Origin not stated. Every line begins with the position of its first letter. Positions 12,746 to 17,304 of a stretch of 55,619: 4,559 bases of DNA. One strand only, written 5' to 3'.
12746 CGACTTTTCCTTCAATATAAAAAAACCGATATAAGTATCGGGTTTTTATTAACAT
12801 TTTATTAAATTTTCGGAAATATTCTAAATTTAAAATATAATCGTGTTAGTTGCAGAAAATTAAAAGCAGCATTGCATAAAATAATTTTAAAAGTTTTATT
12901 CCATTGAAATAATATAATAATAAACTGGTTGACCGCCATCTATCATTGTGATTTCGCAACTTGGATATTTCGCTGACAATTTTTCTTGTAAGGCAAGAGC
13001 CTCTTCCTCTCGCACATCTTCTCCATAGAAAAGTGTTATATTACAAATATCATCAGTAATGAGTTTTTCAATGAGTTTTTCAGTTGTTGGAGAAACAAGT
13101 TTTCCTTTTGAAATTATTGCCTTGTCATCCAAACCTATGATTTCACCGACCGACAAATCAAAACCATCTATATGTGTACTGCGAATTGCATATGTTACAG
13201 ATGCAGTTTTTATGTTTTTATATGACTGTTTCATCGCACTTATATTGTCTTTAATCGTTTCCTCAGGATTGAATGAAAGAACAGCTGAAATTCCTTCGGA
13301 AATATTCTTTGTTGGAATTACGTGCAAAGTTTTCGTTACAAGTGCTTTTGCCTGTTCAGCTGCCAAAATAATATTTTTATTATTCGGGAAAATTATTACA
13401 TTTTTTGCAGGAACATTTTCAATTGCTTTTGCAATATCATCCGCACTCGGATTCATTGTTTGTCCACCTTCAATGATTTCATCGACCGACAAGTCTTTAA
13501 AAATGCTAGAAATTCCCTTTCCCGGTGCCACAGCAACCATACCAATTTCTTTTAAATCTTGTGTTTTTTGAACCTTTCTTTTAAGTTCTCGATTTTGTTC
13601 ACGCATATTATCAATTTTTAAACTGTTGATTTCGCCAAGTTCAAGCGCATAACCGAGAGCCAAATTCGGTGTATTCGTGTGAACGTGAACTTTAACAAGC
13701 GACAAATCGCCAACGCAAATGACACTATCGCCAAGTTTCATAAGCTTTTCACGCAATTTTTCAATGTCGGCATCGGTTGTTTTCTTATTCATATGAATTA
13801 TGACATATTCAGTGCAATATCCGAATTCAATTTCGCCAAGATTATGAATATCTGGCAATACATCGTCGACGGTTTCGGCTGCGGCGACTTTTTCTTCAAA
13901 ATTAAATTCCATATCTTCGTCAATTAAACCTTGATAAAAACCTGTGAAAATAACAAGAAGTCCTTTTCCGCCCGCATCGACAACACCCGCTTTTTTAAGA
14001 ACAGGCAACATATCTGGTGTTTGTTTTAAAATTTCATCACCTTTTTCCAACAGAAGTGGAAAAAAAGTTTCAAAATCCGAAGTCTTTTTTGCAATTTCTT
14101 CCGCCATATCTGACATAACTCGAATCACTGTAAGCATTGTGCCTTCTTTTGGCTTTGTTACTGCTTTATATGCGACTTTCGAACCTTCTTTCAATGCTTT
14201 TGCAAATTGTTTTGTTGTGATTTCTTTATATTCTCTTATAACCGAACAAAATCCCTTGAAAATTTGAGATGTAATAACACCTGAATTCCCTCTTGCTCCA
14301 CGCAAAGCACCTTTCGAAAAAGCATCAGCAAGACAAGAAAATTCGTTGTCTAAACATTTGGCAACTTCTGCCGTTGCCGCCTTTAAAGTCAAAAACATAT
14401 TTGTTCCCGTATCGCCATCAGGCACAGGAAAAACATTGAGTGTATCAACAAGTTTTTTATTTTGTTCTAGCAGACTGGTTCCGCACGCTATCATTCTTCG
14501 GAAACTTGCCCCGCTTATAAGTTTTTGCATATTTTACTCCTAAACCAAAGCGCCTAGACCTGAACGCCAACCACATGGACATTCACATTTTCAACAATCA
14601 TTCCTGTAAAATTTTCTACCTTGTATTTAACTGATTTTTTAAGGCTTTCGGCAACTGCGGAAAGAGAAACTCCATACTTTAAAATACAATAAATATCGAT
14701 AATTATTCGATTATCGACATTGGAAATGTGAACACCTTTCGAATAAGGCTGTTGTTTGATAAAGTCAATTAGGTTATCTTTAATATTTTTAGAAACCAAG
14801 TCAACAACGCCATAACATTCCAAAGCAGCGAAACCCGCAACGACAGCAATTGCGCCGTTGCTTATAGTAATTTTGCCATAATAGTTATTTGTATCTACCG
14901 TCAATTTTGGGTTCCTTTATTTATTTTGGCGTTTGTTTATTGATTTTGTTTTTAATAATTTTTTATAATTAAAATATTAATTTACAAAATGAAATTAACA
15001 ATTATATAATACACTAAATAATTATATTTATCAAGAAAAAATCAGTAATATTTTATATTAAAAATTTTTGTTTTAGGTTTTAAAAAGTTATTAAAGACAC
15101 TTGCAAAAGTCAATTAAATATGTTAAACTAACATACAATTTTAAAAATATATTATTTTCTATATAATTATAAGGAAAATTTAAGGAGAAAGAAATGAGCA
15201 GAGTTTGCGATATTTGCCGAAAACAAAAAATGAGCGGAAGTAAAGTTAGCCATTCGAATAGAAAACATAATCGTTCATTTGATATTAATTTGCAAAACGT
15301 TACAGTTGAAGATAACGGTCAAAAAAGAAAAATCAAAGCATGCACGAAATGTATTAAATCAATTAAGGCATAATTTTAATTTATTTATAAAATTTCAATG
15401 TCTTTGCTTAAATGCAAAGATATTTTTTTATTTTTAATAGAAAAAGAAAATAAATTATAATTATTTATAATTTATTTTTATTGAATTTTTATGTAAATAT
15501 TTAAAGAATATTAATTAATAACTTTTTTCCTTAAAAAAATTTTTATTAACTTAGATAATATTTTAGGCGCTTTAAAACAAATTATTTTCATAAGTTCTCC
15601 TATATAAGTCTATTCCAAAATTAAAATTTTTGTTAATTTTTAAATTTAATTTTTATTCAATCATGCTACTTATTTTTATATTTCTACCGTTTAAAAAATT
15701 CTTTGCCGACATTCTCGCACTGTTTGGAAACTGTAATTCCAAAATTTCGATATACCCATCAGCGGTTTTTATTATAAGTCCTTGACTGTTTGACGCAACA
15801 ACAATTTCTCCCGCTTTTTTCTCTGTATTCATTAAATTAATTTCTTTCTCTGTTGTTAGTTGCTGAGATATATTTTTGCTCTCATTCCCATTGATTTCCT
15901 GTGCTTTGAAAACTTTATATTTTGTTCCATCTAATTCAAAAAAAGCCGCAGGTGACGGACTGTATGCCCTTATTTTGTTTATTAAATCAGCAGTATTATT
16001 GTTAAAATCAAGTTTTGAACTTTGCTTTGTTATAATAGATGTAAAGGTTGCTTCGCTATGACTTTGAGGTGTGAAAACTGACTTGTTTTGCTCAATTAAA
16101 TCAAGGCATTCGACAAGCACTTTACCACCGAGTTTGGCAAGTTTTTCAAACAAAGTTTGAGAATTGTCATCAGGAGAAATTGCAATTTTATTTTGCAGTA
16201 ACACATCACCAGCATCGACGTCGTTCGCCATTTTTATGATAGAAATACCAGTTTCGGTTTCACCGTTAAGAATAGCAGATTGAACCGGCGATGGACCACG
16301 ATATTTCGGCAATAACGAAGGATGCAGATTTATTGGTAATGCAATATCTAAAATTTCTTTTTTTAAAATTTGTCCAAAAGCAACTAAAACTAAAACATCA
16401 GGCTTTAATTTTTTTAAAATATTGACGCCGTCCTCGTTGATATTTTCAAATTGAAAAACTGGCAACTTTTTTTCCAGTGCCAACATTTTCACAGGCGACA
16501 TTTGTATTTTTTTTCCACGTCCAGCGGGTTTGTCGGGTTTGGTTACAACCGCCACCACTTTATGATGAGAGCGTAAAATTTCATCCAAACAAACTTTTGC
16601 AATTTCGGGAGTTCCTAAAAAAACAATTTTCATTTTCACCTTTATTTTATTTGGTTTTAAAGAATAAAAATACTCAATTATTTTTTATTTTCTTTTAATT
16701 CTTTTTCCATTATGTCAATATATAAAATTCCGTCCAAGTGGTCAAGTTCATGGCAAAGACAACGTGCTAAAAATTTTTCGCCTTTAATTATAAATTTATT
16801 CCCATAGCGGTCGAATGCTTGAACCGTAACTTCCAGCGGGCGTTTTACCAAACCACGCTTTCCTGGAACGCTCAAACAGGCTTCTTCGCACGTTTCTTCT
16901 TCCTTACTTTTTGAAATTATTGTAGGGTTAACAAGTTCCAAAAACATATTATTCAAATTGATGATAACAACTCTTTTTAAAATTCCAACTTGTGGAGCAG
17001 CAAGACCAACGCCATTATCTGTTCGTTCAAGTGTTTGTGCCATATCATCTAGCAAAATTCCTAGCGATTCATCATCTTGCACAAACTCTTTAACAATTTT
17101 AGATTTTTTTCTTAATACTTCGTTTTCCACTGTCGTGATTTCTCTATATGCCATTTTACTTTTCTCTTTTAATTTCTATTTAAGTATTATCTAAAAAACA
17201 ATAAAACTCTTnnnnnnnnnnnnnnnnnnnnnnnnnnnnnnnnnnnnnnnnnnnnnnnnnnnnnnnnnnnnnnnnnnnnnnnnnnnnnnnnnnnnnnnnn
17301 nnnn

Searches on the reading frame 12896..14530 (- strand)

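Call 8: search_protein_families(library=pfam, proteins=[window:12896-14530:-], max_evalue=0.0001)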
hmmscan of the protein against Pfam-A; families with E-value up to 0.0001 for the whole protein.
window:12896-14530:- (544 aa): 3 families
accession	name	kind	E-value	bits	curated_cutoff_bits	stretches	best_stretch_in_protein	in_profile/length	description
PF13684.11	FakA-like_C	-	1.6e-77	260.2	23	1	330-544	1-216/216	Fatty acid kinase subunit A-like, C-terminal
PF02734.22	Dak2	-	6.9e-41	140.5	27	1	35-199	1-173/174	DAK2 domain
PF21645.3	FakA-like_M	-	4.8e-27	94.1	24.9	1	235-315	1-79/80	Fatty acid kinase subunit A-like, middle domain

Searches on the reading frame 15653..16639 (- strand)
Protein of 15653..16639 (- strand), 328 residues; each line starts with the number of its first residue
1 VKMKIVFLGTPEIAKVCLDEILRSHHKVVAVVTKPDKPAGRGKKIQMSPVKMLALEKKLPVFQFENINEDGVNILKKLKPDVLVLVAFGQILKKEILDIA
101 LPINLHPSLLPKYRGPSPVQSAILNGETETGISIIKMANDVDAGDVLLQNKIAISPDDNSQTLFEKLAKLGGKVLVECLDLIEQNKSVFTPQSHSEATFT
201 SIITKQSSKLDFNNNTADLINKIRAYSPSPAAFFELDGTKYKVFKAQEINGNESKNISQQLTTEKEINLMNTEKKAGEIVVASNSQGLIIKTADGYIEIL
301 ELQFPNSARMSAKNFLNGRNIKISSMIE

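Call 8: search_protein_families(library=pfam, proteins=[window:15653-16639:-], max_evalue=0.0001)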
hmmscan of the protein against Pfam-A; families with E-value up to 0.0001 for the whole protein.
window:15653-16639:- (328 aa): 2 families
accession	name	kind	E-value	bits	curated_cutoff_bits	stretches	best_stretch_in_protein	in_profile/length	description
PF00551.24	Formyl_trans_N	-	5.3e-40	137.5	26.1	1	3-178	1-180/181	Formyl transferase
PF02911.23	Formyl_trans_C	-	2.1e-21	76.4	21.1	1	203-319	2-99/100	Formyl transferase, C-terminal domain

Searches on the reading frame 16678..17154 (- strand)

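Call 8: search_protein_families(library=pfam, proteins=[window:16678-17154:-], max_evalue=0.0001)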
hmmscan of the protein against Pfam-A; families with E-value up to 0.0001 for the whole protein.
window:16678-17154:- (158 aa): 1 family
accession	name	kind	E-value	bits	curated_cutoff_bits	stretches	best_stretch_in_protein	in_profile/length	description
PF01327.26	Pep_deformylase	-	1.9e-45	154.7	22.8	1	4-152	2-153/156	Polypeptide deformylase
